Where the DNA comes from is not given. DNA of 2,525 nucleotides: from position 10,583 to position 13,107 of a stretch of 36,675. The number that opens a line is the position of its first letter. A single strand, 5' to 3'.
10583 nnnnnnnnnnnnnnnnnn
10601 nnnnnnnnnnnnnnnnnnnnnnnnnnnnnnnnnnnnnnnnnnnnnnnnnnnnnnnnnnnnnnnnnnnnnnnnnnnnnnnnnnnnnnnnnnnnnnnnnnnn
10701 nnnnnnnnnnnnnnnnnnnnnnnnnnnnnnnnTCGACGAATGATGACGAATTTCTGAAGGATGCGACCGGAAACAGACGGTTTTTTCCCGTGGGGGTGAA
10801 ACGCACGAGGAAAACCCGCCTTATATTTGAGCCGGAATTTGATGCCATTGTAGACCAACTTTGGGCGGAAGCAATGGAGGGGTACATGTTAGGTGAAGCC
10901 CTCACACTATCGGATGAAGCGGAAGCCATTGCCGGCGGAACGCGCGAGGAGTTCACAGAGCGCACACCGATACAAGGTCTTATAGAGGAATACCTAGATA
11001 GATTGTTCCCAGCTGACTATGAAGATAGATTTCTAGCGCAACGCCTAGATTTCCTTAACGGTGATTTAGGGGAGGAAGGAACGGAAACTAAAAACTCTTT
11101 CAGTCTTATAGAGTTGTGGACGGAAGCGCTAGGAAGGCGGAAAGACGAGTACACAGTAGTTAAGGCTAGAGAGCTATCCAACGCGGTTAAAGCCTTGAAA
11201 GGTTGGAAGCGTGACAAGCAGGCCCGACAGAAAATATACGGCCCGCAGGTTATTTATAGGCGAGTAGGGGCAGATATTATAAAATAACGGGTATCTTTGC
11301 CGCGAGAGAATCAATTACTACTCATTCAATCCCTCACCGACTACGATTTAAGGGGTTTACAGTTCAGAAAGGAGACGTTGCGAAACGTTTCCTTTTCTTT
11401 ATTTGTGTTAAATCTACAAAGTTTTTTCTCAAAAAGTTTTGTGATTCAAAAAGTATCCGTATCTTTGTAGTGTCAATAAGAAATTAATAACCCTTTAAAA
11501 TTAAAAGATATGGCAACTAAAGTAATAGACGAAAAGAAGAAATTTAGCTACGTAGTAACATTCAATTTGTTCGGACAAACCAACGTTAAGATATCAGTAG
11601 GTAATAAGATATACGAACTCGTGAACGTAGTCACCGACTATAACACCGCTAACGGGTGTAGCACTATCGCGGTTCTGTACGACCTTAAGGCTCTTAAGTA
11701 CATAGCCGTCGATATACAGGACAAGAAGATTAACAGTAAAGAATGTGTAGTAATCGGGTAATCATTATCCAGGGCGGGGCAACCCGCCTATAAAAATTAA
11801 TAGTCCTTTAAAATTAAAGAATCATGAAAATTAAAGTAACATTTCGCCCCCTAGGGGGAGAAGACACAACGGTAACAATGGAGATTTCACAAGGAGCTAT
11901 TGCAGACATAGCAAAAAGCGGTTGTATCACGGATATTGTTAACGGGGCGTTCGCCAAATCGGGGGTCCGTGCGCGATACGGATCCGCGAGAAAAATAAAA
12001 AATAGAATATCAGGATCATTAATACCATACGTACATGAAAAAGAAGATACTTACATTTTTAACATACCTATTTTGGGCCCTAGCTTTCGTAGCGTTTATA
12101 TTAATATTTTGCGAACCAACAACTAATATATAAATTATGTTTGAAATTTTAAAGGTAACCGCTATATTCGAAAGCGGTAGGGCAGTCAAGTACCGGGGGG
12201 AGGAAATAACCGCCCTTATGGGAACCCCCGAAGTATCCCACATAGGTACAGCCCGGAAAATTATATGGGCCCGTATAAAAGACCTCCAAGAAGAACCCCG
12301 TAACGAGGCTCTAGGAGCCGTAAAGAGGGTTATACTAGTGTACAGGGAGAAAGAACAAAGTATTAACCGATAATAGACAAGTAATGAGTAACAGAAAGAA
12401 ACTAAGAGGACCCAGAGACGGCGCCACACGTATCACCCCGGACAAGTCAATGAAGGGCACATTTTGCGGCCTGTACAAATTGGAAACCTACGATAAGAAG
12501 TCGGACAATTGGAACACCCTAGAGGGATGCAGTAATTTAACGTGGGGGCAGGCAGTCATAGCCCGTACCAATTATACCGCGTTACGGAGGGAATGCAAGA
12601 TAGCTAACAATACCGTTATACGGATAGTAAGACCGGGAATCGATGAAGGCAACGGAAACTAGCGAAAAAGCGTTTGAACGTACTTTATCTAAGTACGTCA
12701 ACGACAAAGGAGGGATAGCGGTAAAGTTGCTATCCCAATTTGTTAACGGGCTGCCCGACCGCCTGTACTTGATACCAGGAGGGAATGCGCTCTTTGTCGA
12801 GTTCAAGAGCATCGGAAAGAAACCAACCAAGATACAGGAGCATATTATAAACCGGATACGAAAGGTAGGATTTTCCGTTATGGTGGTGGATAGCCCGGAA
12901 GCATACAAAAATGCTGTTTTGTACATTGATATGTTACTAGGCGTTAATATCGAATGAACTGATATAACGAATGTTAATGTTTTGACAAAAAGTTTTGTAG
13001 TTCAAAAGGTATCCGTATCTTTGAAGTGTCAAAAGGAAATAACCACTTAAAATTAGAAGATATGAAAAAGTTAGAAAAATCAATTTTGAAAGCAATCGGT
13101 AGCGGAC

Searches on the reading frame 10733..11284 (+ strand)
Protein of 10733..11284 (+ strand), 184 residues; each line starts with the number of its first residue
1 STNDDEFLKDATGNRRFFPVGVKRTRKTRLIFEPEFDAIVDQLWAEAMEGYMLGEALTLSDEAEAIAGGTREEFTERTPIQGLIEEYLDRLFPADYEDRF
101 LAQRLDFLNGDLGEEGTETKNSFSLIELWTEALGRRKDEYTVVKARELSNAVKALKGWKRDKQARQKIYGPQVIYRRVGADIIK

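Call 94: find_homologous_proteins(query=window:10733-11284:+, max_evalue=0.00001)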
Query window:10733-11284:+ (184 aa): 13 proteins with E <= 0.00001 among 324 candidates.
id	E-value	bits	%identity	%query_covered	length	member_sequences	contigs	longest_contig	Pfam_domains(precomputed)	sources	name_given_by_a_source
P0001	4.5e-112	390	96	100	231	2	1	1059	PF05272.18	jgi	jgi:putative DNA primase/helicase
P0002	2.5e-99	348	97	90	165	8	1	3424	-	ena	-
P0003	1.6e-69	251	93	67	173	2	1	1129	PF05272.18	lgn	-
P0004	1.0e-47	180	50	96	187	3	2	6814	PF05272.18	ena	-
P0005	1.0e-47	180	69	70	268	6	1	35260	PF19263.6,PF05272.18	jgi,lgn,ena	jgi:predicted P-loop ATPase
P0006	3.1e-43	166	61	73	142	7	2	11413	-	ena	-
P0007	7.0e-42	161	61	70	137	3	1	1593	-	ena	-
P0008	8.6e-41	158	61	68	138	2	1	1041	-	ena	-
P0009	5.9e-40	155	58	71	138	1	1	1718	-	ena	-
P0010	2.4e-27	114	39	96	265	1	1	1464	PF19263.6,PF05272.18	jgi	-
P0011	5.4e-25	106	38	97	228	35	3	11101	PF05272.18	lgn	-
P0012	7.7e-24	102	37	96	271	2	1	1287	PF19263.6,PF05272.18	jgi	jgi:predicted P-loop ATPase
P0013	5.4e-23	100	37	93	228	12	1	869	PF05272.18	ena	-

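Call 99: predict_structure(alignment_id=A8)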
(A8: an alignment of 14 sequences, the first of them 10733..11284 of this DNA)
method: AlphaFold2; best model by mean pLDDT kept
length: 184 residues; sequences in the alignment: 14
mean_pLDDT: 75.0   pTM: 0.54
mean pLDDT of the five models: 75.0, 72.8, 72.3, 72.1, 71.7
residues with pLDDT >= 90: 68; 70-90: 50; 50-70: 43; < 50: 23
segments of 3 or more residues with pLDDT < 50: 1-4, 18-24, 69-76, 181-184
pLDDT, mean of each block of 10 residues (from residue 1): 47 51 50 67 73 68 57 53 89 92 90 85 94 91 92 89 90 88 39
secondary structure, 60 per line:
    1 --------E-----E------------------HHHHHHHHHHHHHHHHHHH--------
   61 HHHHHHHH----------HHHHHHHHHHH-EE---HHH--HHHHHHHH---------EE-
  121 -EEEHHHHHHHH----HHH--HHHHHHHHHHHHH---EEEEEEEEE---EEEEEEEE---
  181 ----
elements in order: H34-52 H61-68 H79-89 H101-108 E122-124 H125-132 H142-154 E158-166 E170-177

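Call 101: fold_search(model_id=the predicted structure, library=pdb)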
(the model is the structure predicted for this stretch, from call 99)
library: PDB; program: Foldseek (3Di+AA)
matches with E <= 10: 140; with E <= 0.001: 6
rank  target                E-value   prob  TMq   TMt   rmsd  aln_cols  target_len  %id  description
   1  7pds_A                1.4e-06  1.00  0.46  0.20  14.4       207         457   26  The structure of PriRep1 with dsDNA (released 2022-07-13)
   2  7pds_C                2.8e-06  1.00  0.48  0.21  14.3       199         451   26  The structure of PriRep1 with dsDNA (released 2022-07-13)
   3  7pds_B                6.8e-06  1.00  0.46  0.20  14.8       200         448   26  The structure of PriRep1 with dsDNA (released 2022-07-13)
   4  7pds_E                3.1e-05  1.00  0.44  0.20  14.1       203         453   24  The structure of PriRep1 with dsDNA (released 2022-07-13)
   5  7pds_D                3.8e-05  1.00  0.44  0.19  14.3       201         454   24  The structure of PriRep1 with dsDNA (released 2022-07-13)
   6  7pds_F                4.3e-05  1.00  0.47  0.21  13.3       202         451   25  The structure of PriRep1 with dsDNA (released 2022-07-13)
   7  3qu6_C                9.3e-02  0.51  0.21  0.35   7.1        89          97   20  Crystal structure of IRF-3 DBD free form (released 2011-06-01)
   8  1t2k_A                1.5e-01  0.41  0.22  0.33   8.4       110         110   19  Structure Of The DNA Binding Domains Of IRF3, ATF-2 and Jun Bound To DNA (released 2004-11-16)
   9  2pi0_D                2.4e-01  0.35  0.21  0.33   7.4        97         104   18  Crystal Structure of IRF-3 bound to the PRDIII-I regulatory element of the human interferon-B enhancer (released 2007-10-30)
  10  6qpq_D                3.3e-01  0.51  0.23  0.45   7.5        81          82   11  The structure of the cohesin head module elucidates the mechanism of ring opening (released 2020-02-05)
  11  3qu6_A                3.3e-01  0.25  0.21  0.34   7.7        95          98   21  Crystal structure of IRF-3 DBD free form (released 2011-06-01)
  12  2pi0_B                3.8e-01  0.38  0.20  0.28   6.2        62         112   19  Crystal Structure of IRF-3 bound to the PRDIII-I regulatory element of the human interferon-B enhancer (released 2007-10-30)
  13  6qpq_B                4.0e-01  0.44  0.23  0.46   8.0        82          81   11  The structure of the cohesin head module elucidates the mechanism of ring opening (released 2020-02-05)
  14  5bs6_D                4.6e-01  0.33  0.21  0.17   4.6        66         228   17  Apo structure of transcriptional factor AraR from Bacteroides thetaiotaomicron VPI (released 2015-06-17)
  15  2o61_A                5.5e-01  0.16  0.21  0.10  11.5       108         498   17  Crystal Structure of NFkB, IRF7, IRF3 bound to the interferon-b enhancer (released 2007-07-24)
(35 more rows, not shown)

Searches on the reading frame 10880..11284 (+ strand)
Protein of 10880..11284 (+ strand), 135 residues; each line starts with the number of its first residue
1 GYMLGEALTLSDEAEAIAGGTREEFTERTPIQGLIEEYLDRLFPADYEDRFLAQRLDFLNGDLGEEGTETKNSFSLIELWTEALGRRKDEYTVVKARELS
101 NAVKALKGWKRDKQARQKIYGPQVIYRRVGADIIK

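Call 68: search_solved_structures(query=A7, max_evalue=10, show_alignments=3)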
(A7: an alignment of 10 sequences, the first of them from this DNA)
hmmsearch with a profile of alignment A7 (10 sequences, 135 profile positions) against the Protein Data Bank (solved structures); distinct sequences matched with E-value up to 10: 3.
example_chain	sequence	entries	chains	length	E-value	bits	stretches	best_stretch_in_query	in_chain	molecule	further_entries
7pds_A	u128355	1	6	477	2.1e-11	47.5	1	6-126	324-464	Similar to D. nodosus vapE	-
9o17_AT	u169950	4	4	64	0.44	14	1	67-120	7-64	Small ribosomal subunit protein eS17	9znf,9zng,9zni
9rxe_A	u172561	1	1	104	0.82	13.2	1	19-44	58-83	Serine/threonine-protein kinase N1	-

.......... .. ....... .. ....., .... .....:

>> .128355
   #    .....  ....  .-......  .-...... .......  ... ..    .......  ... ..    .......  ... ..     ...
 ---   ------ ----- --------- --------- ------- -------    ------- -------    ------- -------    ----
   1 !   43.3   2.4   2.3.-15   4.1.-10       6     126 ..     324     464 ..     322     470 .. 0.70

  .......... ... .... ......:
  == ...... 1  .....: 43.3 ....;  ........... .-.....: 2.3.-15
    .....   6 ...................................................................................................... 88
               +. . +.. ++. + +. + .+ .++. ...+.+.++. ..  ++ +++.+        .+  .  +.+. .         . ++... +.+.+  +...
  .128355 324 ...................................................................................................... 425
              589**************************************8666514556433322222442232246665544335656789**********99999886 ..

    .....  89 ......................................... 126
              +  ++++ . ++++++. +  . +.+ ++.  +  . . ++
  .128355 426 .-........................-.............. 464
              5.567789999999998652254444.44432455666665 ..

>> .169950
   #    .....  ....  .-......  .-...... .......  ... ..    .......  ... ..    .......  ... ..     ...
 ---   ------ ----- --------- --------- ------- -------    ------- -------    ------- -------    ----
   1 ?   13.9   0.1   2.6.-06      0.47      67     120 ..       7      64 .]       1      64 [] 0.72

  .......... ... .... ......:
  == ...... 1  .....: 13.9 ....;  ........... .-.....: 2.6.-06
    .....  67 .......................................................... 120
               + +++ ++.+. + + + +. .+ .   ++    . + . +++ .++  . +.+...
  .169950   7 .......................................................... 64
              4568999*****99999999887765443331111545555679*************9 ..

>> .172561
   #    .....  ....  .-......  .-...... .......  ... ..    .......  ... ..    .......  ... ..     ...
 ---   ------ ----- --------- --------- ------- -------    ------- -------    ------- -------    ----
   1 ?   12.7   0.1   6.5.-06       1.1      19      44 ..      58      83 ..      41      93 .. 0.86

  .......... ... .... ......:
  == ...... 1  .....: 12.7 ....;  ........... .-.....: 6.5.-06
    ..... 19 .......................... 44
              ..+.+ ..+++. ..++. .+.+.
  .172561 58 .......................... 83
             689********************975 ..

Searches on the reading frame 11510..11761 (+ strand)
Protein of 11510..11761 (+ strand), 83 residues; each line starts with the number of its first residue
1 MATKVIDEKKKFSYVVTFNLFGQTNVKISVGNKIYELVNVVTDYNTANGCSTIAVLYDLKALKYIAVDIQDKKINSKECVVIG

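Call 27: search_protein_families(library=phrogs, proteins=[window:11510-11761:+], max_evalue=0.01)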
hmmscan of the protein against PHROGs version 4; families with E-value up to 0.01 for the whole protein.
window:11510-11761:+ (83 aa): 1 family
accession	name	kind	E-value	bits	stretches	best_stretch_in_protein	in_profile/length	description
phrog_26204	-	unknown function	3.9e-10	41.3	1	1-81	19-100/101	-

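Call 55: search_protein_families(library=pfam, proteins=[window:11510-11761:+], max_evalue=0.05)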
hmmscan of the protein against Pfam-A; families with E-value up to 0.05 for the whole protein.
window:11510-11761:+ (83 aa): 1 family
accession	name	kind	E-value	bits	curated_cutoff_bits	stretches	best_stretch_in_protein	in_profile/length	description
PF22173.2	APH-like_N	-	0.048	13.3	27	0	25-82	162-213/273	Acylamino-acid-releasing enzyme-like, N-terminal domain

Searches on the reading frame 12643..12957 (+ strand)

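Call 27: search_protein_families(library=phrogs, proteins=[window:12643-12957:+], max_evalue=0.01)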
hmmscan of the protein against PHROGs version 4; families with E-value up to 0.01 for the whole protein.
window:12643-12957:+ (104 aa): 3 families
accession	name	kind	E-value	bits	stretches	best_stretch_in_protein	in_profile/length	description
phrog_93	-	DNA, RNA and nucleotide metabolism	6.2e-21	75.7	1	2-95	348-441/613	endonuclease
phrog_824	-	unknown function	1e-05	26.6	1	35-93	112-172/265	-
phrog_5702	-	DNA, RNA and nucleotide metabolism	4.7e-05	24.3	1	35-86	5-57/70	Holliday junction resolvase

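Call 84: search_protein_families(library=pfam, proteins=[window:12643-12957:+], max_evalue=0.001)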
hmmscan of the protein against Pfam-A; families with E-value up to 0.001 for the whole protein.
window:12643-12957:+ (104 aa): 0 families
